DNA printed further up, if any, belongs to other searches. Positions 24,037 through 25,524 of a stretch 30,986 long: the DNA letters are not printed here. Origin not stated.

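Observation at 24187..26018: Glycosyltransferase pair embedded in the virion-assembly operon between capsid and connector genes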

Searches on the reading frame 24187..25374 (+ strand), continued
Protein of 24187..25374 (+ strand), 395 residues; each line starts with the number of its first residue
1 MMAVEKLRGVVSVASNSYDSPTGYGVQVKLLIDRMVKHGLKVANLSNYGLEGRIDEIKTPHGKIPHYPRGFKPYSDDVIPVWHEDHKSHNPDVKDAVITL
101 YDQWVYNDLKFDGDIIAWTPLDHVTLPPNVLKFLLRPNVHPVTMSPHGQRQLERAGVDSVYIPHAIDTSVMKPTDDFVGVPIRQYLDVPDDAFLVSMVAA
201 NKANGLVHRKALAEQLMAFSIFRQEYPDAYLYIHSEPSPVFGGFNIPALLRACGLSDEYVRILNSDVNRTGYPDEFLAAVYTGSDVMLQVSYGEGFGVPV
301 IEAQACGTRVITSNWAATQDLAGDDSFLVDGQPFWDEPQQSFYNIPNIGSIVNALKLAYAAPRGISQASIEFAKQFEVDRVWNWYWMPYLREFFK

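Call 52: fold_search(model_id=the predicted structure, library=pdb)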
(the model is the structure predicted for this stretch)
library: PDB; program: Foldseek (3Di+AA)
matches with E <= 10: 1608; with E <= 0.001: 349
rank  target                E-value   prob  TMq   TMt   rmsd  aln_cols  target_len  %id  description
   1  3oy2_A                1.3e-14  1.00  0.65  0.66   5.6       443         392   17  Crystal structure of a putative glycosyltransferase from Paramecium bursaria Chlorella virus NY2A (released 2010-11-17)
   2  6kih_A                7.0e-14  1.00  0.67  0.67   5.9       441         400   18  Sucrose-phosphate synthase (tll1590) from Thermosynechococcus elongatus (released 2020-05-27)
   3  6kih_B                1.1e-13  1.00  0.72  0.72   4.4       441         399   17  Sucrose-phosphate synthase (tll1590) from Thermosynechococcus elongatus (released 2020-05-27)
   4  3c4q_B                1.3e-13  1.00  0.68  0.69   5.2       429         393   16  Structure of the retaining glycosyltransferase MshA : The first step in mycothiol biosynthesis. Organism : Corynebacte (released 2008-04-01)
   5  3c48_A                1.7e-13  1.00  0.42  0.42  12.8       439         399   14  Structure of the retaining glycosyltransferase MshA: The first step in mycothiol biosynthesis. Organism: Corynebacteri (released 2008-03-25)
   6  3c48_B                3.6e-13  1.00  0.43  0.43  12.2       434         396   15  Structure of the retaining glycosyltransferase MshA: The first step in mycothiol biosynthesis. Organism: Corynebacteri (released 2008-03-25)
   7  3c4q_A                4.1e-13  1.00  0.67  0.68   5.1       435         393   15  Structure of the retaining glycosyltransferase MshA : The first step in mycothiol biosynthesis. Organism : Corynebacte (released 2008-04-01)
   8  7qsg_A                5.4e-12  1.00  0.64  0.66   5.3       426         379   18  Methylmannose polysaccharide mannosyltransferase from M. hassiacum (released 2023-01-25)
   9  8vrf_B                7.7e-12  1.00  0.62  0.55   8.4       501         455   14  Sucrose-phosphate synthase-like protein from Leishmania major (released 2025-08-13)
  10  8uag                  1.2e-11  1.00  0.62  0.54   8.0       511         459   14  Sucrose-phosphate synthase-like protein from Leishmania major (released 2024-12-18)
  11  8vrf_A                1.3e-11  1.00  0.63  0.55   8.8       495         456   15  Sucrose-phosphate synthase-like protein from Leishmania major (released 2025-08-13)
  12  6tvp_B                1.3e-11  1.00  0.58  0.59   7.9       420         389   13  Structure of Mycobacterium smegmatis alpha-maltose-1-phosphate synthase GlgM (released 2020-04-22)
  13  6tvp_A                2.0e-11  1.00  0.58  0.60   6.8       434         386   13  Structure of Mycobacterium smegmatis alpha-maltose-1-phosphate synthase GlgM (released 2020-04-22)
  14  6n1x                  3.4e-11  1.00  0.63  0.66   5.6       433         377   16  BshA from Staphylococcus aureus complexed with UDP and N-acetylglucosamine (released 2019-08-21)
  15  6jak_A                3.4e-11  1.00  0.60  0.53   6.8       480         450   11  OtsA apo structure (released 2019-12-04)
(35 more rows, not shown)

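Call 53: search_protein_families(library=pfam, proteins=[L054:6751-7245:+, L081:2173-2889:+, L059:6808-7605:+, L059:6128-6931:+, L023:6140-6886:+, L015:6588-7109:+, L036:6835-7638:+, L036:7631-8608:+, L081:3490-4524:+, L080:3545-4210:+], max_evalue=0.01)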
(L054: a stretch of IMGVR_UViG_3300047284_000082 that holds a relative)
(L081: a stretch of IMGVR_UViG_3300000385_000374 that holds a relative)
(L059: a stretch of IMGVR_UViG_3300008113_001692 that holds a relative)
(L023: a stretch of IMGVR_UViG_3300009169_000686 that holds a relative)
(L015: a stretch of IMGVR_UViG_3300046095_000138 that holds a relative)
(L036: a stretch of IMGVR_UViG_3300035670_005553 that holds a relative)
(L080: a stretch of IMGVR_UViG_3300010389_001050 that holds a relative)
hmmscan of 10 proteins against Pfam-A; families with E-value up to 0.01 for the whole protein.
L054:6751-7245:+ (164 aa): 1 family
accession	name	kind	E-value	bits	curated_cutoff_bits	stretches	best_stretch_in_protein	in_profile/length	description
PF01467.32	CTP_transf_like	-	1.3e-14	55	21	1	30-159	1-132/133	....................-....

L081:2173-2889:+ (238 aa): 1 family
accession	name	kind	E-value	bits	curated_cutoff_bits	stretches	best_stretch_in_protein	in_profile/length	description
PF01973.23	MptE-like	-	2.4e-05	24.6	34.6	1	132-173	126-169/171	6-hydroxymethylpterin diphosphokinase MptE-like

L059:6808-7605:+ (265 aa): 1 family
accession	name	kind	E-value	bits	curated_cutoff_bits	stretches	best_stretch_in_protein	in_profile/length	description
PF00535.33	Glycos_transf_2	-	1.5e-08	35.2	23.3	1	67-162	17-121/168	Glycosyl transferase family 2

L059:6128-6931:+ (267 aa): 0 families

L023:6140-6886:+ (248 aa): 0 families

L015:6588-7109:+ (173 aa): 0 families

L036:6835-7638:+ (267 aa): 2 families
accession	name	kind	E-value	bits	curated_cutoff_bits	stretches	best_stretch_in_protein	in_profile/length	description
PF04321.23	RmlD_sub_bind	-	5e-14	52.5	27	1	1-224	1-240/287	RmlD substrate binding domain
PF01370.27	Epimerase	-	8.3e-05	22.5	20.9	1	3-129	1-156/240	NAD dependent epimerase/dehydratase family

L036:7631-8608:+ (325 aa): 14 families
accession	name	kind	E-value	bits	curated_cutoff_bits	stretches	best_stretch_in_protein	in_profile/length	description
PF02719.21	Polysacc_synt_2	-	1.1e-94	317.3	20.2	1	5-275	2-291/293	Polysaccharide biosynthesis protein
PF01370.27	Epimerase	-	1.8e-25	90.2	20.9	1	5-209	2-227/240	NAD dependent epimerase/dehydratase family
PF16363.11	GDP_Man_Dehyd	-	2.6e-17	63.7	27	1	5-234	1-264/332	GDP-mannose 4,6 dehydratase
PF01073.25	3Beta_HSD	-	5.2e-16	58.9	22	1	5-127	1-122/280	3-beta hydroxysteroid dehydrogenase/isomerase family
PF13460.12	NAD_binding_10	-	2.3e-12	47.6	27.2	1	8-145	1-124/184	NAD(P)H-binding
PF08485.16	Polysacc_syn_2C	-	1e-08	35.2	25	1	278-320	1-48/48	Polysaccharide biosynthesis protein C-terminal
PF05368.20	NmrA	-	2.7e-08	34.2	27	1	5-117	6-103/298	NmrA-like family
PF04321.23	RmlD_sub_bind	-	3.9e-08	33.2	27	1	3-123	2-103/287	RmlD substrate binding domain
PF08659.16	KR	-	1.2e-07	32.2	22.6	1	3-120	2-135/180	KR domain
PF07993.18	NAD_binding_4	-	1.4e-07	31.3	20.1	1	6-126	1-141/258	Male sterility protein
PF00106.31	adh_short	-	8.8e-07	29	26.6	1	5-156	4-174/195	short chain dehydrogenase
PF03435.24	Sacchrp_dh_NADP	-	8.9e-06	26.5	25.1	1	6-79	3-77/129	Saccharopine dehydrogenase NADP binding domain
PF13561.12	adh_short_C2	-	0.0026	17.8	27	1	22-154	16-166/236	Enoyl-(Acyl carrier protein) reductase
PF01210.29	NAD_Gly3P_dh_N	-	0.0094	16.4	23.1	0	9-50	6-46/158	NAD-dependent glycerol-3-phosphate dehydrogenase N-terminus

L081:3490-4524:+ (344 aa): 6 families
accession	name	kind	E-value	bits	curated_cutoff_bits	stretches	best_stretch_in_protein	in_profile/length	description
PF01370.27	Epimerase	-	2.1e-44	152.2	20.9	1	14-246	1-240/240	NAD dependent epimerase/dehydratase family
PF16363.11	GDP_Man_Dehyd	-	1.9e-34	120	27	1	16-309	2-331/332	GDP-mannose 4,6 dehydratase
PF01073.25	3Beta_HSD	-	1e-08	35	22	1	15-161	1-158/280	3-beta hydroxysteroid dehydrogenase/isomerase family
PF13460.12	NAD_binding_10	-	2.7e-07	31.1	27.2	1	18-178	1-145/184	NAD(P)H-binding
PF04321.23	RmlD_sub_bind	-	8.4e-07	28.8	27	1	13-167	2-143/287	RmlD substrate binding domain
PF07993.18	NAD_binding_4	-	1.7e-05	24.6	20.1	0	104-184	115-212/258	Male sterility protein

L080:3545-4210:+ (221 aa): 1 family
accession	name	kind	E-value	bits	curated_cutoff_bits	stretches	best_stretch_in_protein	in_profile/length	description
PF04765.19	TOD1_MUCI70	-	3.5e-07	30.3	21.4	1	80-197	163-292/314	TOD1/MUCI70, glycosyltransferase-like domain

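Call 54: search_protein_families(library=pfam, proteins=[L080:4203-4799:+, L007:2923-3639:+, L051:3183-3833:+, L059:7605-8276:+], max_evalue=0.01)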
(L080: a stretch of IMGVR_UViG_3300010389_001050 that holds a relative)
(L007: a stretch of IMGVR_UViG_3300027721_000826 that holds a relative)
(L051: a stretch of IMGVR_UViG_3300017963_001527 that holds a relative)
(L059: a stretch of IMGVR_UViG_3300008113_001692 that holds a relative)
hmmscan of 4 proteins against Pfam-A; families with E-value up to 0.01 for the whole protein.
L080:4203-4799:+ (198 aa): 1 family
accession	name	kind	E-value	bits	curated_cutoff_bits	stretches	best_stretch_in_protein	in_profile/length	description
PF13578.12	Methyltransf_24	-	3.7e-07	31.4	26.3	1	68-170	1-104/105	Methyltransferase domain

L007:2923-3639:+ (238 aa): 1 family
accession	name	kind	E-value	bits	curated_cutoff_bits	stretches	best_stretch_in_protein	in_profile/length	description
PF04724.18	Glyco_transf_17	-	3.4e-10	40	26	1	3-190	76-279/348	Glycosyltransferase family 17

L051:3183-3833:+ (216 aa): 0 families

L059:7605-8276:+ (223 aa): 1 family
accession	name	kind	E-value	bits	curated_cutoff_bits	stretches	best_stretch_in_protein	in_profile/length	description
PF01370.27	Epimerase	-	1.1e-07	32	20.9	1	3-72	1-61/240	NAD dependent epimerase/dehydratase family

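Call 57: get_annotated_region(hit=H5, flank=7000)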
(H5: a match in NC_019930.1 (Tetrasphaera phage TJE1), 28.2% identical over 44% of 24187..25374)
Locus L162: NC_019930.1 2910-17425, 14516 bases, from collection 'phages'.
description: Tetrasphaera phage TJE1, complete genome.
organism: Tetrasphaera phage TJE1 (NCBI taxid 981335)
taxonomy: Viruses; Duplodnaviria; Heunggongvirae; Uroviricota; Caudoviricetes; Tijeunavirus; Tijeunavirus TJE1
host: Tetrasphaera jenkinsii; source: -; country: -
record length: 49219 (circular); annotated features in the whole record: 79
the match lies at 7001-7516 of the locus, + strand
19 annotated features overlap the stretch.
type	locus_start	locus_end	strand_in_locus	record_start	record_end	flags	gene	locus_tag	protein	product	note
CDS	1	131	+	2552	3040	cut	-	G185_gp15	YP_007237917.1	lytic transglycosylase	orf5; lysozyme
CDS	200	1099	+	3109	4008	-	-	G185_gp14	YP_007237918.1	hypothetical protein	orf6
CDS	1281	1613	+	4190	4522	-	-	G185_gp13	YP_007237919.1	hypothetical protein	orf7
CDS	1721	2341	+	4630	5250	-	-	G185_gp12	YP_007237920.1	hypothetical protein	orf8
repeat_region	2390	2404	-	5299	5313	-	-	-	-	-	inverted repeat 1 (IR1)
CDS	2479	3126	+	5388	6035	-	-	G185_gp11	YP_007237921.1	nucleotidyl transferase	orf9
CDS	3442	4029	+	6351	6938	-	-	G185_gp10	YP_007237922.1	guanylate kinase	orf10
CDS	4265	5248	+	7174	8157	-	-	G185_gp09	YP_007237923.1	nucleotide-sugar epimerase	orf11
CDS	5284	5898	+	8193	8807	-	-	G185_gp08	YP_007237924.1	methyltransferase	orf12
CDS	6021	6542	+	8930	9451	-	-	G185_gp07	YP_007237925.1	hypothetical protein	orf13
CDS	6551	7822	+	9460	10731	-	-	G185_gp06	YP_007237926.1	glycosyltransferase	orf14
CDS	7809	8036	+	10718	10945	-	-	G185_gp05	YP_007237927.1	hypothetical protein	orf15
CDS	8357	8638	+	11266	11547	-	-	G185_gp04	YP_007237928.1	hypothetical protein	orf16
CDS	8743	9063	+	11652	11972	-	-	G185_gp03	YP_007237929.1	hypothetical protein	orf17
CDS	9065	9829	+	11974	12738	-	-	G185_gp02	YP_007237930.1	hypothetical protein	orf18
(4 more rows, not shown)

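Call 68: find_encoding_contigs(protein=P0037, flank=10000, max_places=3)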
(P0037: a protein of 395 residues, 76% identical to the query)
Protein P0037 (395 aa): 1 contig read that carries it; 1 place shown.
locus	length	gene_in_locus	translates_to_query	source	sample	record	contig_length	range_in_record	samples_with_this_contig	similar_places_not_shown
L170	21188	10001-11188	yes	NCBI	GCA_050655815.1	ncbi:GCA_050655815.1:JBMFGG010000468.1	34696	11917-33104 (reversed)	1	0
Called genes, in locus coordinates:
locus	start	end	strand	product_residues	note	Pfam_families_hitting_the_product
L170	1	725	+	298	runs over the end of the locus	PF20691:TAGT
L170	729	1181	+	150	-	PF25673:Terminase_7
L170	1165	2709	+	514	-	PF03354:TerL_ATPase, PF20441:TerL_nuclease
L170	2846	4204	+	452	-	PF04860:Phage_portal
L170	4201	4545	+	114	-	-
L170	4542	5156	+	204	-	-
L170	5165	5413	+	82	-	-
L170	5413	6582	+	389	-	-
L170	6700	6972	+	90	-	-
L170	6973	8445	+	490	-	PF04586:Peptidase_S78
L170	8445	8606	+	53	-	-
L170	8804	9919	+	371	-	PF05065:Phage_capsid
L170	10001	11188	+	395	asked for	PF13692:Glyco_trans_1_4, PF00534:Glycos_transf_1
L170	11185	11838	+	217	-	-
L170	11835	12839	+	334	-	PF01073:3Beta_HSD, PF01370:Epimerase, PF04321:RmlD_sub_bind, PF07993:NAD_binding_4 (faint), PF13460:NAD_binding_10, PF16363:GDP_Man_Dehyd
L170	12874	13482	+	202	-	PF05135:Phage_connect_1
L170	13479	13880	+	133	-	-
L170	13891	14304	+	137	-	-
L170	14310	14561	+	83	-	-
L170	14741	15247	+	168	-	-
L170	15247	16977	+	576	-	-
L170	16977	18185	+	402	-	-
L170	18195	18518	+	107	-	-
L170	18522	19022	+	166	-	-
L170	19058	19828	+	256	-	-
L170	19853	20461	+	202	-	PF01476:LysM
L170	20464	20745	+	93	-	PF16945:Phage_r1t_holin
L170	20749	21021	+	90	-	-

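Call 71: find_related_loci(query=A2, collection=genome_contigs, flank=6000)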
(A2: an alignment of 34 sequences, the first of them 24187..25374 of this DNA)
Query A2 (395 aa) in genome_contigs; peptide patterns used: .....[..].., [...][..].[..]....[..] (x = any residue, [..] = any of these).
47 stretches matched a pattern; 3 encode a relative of the query (tblastn E <= 1e-3); 3 distinct loci.
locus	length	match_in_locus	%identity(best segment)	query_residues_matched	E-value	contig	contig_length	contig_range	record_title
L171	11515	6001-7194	52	4-394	9e-133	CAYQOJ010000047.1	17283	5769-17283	MAG TPA_asm: uncultured Methylococcus sp. isolate SRP193358_co1_668 genome assembly, contig: NODE_8562_length_17283_cov_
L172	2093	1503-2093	55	5-200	2e-72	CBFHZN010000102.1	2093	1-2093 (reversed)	MAG: Microbacteriaceae bacterium isolate Co_bin_561_strict genome assembly, contig: Co_bin_561_strict_c146, whole genome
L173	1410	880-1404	56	1-175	2e-67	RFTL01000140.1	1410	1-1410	MAG: Actinomycetota bacterium isolate WB4_1_1172 contig_100_139, whole genome shotgun sequence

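Call 98: search_protein_families(library=ncbifam, proteins=[window:24187-25374:+], max_evalue=0.01)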
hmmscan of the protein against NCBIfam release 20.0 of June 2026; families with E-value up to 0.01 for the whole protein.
window:24187-25374:+ (395 aa): 4 families
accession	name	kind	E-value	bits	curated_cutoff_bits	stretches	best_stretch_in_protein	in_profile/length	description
TIGR04047.1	MSMEG_0565_glyc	hypoth_equivalog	5.4e-07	29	259.85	1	205-326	201-320/373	MSMEG_0565 family glycosyltransferase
TIGR03449.1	mycothiol_MshA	equivalog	9.1e-07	28.1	462.5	1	272-331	292-353/406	D-inositol-3-phosphate glycosyltransferase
TIGR03999.1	thiol_BshA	equivalog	0.00049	19.1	273.7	1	277-321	266-310/375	N-acetyl-alpha-D-glucosaminyl L-malate synthase BshA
NF053787.1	GlcN_PG_synth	equivalog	0.0015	17.5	480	1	272-320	250-298/361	N-acetylglucosaminyl phosphatidylglycerol synthase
